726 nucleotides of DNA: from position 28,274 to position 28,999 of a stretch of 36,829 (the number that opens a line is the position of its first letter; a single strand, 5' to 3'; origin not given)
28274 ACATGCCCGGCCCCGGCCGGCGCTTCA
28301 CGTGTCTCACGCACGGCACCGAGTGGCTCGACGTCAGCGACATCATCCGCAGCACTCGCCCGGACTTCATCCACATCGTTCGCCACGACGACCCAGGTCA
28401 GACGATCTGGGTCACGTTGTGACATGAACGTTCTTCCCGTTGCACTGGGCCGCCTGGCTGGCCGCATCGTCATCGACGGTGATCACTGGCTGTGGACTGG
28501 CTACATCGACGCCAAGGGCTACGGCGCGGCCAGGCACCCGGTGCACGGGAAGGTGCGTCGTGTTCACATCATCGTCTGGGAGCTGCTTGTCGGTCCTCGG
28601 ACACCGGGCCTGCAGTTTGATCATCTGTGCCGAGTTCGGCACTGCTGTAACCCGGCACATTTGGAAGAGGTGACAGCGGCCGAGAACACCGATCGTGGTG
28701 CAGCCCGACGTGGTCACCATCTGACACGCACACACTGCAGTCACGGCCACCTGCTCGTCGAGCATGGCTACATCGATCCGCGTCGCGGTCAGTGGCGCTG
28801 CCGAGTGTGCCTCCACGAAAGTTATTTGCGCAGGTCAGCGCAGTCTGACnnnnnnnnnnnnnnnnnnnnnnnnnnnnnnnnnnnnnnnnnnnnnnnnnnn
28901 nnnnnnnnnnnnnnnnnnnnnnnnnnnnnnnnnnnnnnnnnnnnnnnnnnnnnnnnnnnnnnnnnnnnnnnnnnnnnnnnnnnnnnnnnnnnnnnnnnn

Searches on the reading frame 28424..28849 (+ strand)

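Call 78: search_protein_families(library=pfam, proteins=[window:28424-28849:+], max_evalue=0.001)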
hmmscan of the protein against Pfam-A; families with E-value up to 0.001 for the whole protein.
window:28424-28849:+ (142 aa): 1 family
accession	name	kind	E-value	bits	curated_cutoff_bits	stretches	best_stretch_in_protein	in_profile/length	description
PF13392.12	HNH_3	-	3.7e-12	46.1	24.8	1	45-88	1-44/46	HNH endonuclease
